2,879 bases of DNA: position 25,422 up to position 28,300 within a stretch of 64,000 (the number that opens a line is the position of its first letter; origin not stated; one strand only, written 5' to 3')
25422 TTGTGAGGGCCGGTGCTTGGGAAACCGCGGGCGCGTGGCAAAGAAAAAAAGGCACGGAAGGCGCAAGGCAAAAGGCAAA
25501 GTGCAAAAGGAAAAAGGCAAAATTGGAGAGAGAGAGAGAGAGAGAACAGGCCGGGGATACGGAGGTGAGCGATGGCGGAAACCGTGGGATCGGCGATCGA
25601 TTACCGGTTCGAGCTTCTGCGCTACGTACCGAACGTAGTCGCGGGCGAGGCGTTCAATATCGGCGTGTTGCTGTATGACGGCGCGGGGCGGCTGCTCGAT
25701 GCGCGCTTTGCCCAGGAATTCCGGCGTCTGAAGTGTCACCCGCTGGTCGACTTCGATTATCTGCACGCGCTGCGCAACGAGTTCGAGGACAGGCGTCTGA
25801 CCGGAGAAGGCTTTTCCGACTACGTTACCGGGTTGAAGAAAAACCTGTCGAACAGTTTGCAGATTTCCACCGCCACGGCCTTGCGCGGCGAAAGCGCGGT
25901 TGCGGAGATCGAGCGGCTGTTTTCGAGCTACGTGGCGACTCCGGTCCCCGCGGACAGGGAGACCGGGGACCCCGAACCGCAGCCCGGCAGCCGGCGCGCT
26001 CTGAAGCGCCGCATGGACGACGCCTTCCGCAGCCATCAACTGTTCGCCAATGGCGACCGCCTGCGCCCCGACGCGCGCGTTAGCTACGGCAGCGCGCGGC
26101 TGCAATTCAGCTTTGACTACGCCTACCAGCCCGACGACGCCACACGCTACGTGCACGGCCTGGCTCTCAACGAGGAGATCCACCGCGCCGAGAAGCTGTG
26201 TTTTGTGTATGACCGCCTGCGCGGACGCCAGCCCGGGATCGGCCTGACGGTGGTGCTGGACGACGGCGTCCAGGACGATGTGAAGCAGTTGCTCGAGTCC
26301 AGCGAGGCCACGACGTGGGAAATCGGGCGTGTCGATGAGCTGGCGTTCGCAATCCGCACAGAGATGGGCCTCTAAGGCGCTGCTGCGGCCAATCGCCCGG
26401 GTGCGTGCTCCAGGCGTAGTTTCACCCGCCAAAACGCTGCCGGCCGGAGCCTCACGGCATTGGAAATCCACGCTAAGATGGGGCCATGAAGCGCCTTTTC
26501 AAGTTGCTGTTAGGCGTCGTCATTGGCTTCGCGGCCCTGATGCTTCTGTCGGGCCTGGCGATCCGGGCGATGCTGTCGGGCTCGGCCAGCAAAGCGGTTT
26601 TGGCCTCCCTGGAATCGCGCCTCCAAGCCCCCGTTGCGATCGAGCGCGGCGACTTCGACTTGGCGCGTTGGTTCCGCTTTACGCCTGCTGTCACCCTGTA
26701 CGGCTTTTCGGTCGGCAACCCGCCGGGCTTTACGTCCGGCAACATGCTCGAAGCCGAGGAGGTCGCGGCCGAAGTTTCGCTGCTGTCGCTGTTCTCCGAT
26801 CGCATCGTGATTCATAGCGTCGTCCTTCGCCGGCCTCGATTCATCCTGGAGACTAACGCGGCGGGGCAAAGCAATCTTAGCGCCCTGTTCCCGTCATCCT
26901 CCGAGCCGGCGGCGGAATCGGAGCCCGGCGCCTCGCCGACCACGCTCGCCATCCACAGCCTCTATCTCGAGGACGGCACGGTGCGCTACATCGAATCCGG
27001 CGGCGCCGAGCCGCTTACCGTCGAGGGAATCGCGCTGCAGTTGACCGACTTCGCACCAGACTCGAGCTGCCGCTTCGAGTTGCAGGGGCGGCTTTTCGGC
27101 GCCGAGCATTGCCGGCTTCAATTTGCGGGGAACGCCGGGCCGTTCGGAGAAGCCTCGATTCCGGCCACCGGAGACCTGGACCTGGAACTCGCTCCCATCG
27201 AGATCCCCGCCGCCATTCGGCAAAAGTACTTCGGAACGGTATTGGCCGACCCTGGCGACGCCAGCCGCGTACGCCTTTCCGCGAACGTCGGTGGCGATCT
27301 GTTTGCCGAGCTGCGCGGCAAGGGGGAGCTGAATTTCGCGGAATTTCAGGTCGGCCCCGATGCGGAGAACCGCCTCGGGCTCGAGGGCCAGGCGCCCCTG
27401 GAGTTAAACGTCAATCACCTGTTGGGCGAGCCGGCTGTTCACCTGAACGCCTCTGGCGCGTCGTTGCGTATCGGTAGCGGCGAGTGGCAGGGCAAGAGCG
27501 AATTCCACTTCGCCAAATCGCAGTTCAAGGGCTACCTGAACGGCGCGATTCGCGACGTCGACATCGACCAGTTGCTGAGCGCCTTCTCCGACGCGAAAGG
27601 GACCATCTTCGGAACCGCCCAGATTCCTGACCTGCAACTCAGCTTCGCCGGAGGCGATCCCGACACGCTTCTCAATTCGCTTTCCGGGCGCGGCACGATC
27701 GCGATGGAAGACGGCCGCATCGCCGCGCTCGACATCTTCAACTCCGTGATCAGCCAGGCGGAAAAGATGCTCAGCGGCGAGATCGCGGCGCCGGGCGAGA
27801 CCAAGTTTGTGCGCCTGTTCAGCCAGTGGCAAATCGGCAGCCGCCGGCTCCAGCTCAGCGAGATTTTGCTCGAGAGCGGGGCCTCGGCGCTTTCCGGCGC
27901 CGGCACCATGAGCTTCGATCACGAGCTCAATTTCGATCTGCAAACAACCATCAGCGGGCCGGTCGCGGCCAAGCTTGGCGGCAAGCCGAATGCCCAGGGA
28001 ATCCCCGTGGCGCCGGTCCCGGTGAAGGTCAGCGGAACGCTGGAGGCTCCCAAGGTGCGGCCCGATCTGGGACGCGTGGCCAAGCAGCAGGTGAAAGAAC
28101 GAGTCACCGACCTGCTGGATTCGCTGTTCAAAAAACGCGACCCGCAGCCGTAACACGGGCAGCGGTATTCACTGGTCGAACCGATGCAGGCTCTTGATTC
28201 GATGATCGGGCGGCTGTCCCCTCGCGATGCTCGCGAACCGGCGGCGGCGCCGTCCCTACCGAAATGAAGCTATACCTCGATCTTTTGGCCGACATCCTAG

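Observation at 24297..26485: HipA-like kinase + DUF3037 two-gene cassette of unknown function inserted among housekeeping genes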

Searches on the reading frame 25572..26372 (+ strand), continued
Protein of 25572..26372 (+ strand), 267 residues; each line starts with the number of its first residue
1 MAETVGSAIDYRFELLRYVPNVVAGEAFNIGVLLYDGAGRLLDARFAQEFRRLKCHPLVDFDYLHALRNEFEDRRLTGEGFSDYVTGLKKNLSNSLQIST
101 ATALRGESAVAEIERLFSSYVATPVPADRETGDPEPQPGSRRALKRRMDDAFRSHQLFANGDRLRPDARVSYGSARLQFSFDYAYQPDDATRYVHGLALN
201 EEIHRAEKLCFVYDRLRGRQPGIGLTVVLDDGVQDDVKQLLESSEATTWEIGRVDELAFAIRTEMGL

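Call 94: find_encoding_contigs(protein=P0210, flank=4000, max_places=3)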
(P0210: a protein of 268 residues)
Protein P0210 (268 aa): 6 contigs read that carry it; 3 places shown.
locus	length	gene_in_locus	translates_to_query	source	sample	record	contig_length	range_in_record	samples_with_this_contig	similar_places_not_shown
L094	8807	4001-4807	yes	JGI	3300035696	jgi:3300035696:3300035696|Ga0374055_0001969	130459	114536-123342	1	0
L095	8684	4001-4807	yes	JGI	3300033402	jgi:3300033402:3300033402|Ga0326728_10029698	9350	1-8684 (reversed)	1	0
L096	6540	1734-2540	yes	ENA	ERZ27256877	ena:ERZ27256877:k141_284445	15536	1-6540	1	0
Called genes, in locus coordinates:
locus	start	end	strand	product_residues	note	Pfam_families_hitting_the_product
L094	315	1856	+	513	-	PF00171:Aldedh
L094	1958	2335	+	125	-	PF01042:Ribonuc_L-PSP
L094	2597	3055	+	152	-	PF00782:DSPc, PF22785:Tc-R-P (faint)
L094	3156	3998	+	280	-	PF20613:HipA_2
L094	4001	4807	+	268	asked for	PF11236:DUF3037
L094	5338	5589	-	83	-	-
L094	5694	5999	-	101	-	-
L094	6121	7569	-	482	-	PF00364:Biotin_lipoyl, PF25917:BSH_RND (weak), PF02817:E3_binding, PF00198:2-oxoacid_dh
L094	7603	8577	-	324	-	PF02779:Transket_pyr, PF02780:Transketolase_C, PF17147:PFOR_II (weak)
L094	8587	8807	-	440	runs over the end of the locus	PF00676:E1_dh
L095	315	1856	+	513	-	PF00171:Aldedh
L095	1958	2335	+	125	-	PF01042:Ribonuc_L-PSP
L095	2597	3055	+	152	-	PF00782:DSPc, PF22785:Tc-R-P (faint)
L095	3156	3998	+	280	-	PF20613:HipA_2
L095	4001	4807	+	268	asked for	PF11236:DUF3037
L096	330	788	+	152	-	PF00782:DSPc, PF22785:Tc-R-P (weak)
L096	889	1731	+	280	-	PF20613:HipA_2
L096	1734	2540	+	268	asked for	PF11236:DUF3037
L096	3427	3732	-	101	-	-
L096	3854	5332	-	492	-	PF00364:Biotin_lipoyl, PF25917:BSH_RND (weak), PF25997:BSH_YhbJ (faint), PF02817:E3_binding, PF00198:2-oxoacid_dh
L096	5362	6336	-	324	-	PF02779:Transket_pyr, PF02780:Transketolase_C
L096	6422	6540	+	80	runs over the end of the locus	PF02604:PhdYeFM_antitox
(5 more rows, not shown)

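Call 101: search_protein_families(library=phrogs, proteins=[window:25572-26372:+], max_evalue=0.01)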
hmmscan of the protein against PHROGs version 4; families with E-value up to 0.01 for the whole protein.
window:25572-26372:+ (267 aa): 2 families
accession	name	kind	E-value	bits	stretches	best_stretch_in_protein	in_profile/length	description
phrog_14695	-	unknown function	4.3e-05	24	1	9-124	16-122/289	-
phrog_5137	-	unknown function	0.0031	18.4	1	11-47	5-41/279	-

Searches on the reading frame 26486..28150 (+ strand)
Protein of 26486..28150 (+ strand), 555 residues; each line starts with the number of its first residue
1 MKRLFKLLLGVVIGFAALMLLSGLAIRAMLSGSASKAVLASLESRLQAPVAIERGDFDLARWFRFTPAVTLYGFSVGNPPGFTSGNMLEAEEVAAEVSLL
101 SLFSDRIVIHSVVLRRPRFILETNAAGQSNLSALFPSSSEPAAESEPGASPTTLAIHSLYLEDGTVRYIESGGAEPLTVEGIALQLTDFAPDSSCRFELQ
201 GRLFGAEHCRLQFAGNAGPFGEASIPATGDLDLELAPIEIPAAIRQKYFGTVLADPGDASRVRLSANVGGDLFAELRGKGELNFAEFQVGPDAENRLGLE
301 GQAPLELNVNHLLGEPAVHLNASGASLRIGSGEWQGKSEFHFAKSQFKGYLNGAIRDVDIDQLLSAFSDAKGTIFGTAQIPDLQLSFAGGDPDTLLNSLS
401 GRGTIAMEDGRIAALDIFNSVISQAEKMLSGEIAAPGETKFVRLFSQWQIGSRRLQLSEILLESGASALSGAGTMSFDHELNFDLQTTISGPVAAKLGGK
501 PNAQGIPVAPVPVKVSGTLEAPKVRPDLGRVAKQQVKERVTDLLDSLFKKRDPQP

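Call 3: search_protein_families(library=pfam, proteins=[window:26486-28150:+], max_evalue=1)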
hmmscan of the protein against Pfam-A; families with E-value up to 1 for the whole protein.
window:26486-28150:+ (555 aa): 4 families
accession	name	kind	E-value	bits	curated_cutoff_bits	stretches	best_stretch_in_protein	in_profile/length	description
PF05359.17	DUF748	-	1.7e-18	66.6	50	1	11-293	17-281/1037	Domain of Unknown Function (DUF748)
PF05170.20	AsmA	-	3.7e-17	62.8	29.8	2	12-193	9-196/607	AsmA family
PF13116.12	YhdP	-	1.3e-09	37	46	1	3-225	9-203/1224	YhdP protein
PF09898.14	DUF2125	-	0.0073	16.3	24.2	1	366-482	126-247/319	Uncharacterized protein conserved in bacteria (DUF2125)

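Call 85: find_homologous_proteins(query=window:26486-28150:+)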
Query window:26486-28150:+ (555 aa): 19 proteins with E <= 0.001 among 8000 candidates.
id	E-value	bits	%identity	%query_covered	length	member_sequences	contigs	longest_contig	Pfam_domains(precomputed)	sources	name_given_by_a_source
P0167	0.0e+0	1135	94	100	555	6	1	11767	PF13116.12,PF05359.17,PF05170.21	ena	-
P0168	3.1e-278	942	77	99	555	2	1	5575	PF13116.12,PF05359.17,PF05170.21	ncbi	-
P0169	4.9e-267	905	73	100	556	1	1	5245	PF13116.12,PF05359.17,PF05170.21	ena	-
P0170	8.8e-267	904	74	100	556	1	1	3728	PF13116.12,PF05359.17,PF05170.21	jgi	jgi:uncharacterized protein involved in outer membrane biogenesis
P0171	1.5e-264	897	73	97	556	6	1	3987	PF13116.12,PF05359.17,PF05170.21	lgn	-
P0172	1.6e-256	870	71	100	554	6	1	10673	PF13116.12,PF05359.17,PF05170.21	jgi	jgi:uncharacterized protein involved in outer membrane biogenesis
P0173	1.4e-254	864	71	100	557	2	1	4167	PF05359.17,PF05170.21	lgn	-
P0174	3.2e-249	846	68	97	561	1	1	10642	PF05359.17,PF05170.21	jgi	jgi:uncharacterized protein involved in outer membrane biogenesis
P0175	1.4e-244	831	68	99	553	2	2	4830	PF05359.17,PF05170.21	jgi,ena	jgi:hypothetical protein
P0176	8.6e-237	805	67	100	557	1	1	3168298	PF13116.12,PF05359.17,PF05170.21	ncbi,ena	-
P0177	4.9e-230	783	77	84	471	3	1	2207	PF05359.17,PF05170.21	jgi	jgi:uncharacterized protein involved in outer membrane biogenesis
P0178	8.9e-167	574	80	58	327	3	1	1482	PF05170.21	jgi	jgi:uncharacterized protein involved in outer membrane biogenesis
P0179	4.5e-147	509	56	78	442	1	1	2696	PF05359.17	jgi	jgi:hypothetical protein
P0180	4.9e-99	351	36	100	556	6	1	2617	PF13116.12,PF05359.17,PF05170.21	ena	-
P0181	1.5e-14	72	26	34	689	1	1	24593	PF13116.12,PF05359.17,PF05170.21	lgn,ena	-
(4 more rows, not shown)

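Call 86: find_encoding_contigs(protein=P0172, flank=8000, max_places=1)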
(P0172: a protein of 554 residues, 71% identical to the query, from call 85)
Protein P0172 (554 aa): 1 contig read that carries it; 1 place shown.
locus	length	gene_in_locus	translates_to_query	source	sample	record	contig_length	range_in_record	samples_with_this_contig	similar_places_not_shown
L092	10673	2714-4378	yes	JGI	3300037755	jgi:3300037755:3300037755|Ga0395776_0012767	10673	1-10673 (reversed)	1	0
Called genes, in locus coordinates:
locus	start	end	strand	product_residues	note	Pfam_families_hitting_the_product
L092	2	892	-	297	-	?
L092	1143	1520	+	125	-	-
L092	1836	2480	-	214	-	PF00230:MIP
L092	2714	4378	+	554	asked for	PF05170:AsmA, PF05359:DUF748, PF13116:YhdP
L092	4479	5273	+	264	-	PF00303:Thymidylat_synt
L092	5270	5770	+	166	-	PF00186:DHFR_1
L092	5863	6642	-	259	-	PF00149:Metallophos (weak), PF13277:YmdB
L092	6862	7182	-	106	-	PF05164:ZapA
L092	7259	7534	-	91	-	PF06005:ZapB (weak)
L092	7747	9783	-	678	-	PF03483:B3_4, PF03484:B5, PF17759:tRNA_synthFbeta, PF03147:FDX-ACB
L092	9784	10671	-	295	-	?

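Call 87: find_encoding_contigs(protein=P0174, flank=8000, max_places=1)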
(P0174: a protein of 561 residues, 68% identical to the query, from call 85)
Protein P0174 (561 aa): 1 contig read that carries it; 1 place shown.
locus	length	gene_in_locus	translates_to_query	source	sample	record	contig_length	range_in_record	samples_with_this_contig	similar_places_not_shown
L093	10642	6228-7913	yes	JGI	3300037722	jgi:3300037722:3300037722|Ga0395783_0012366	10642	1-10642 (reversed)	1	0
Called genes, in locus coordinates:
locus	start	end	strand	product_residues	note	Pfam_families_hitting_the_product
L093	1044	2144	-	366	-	PF01168:Ala_racemase_N, PF00842:Ala_racemase_C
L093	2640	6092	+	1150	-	PF00289:Biotin_carb_N, PF02222:ATP-grasp, PF02786:CPSase_L_D2, PF07478:Dala_Dala_lig_C, PF02785:Biotin_carb_C, PF00682:HMGL-like, PF02436:PYC_OADA, PF00364:Biotin_lipoyl, +3 more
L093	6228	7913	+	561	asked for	PF05170:AsmA, PF05359:DUF748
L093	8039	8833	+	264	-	PF00303:Thymidylat_synt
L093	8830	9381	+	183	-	PF00186:DHFR_1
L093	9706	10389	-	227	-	-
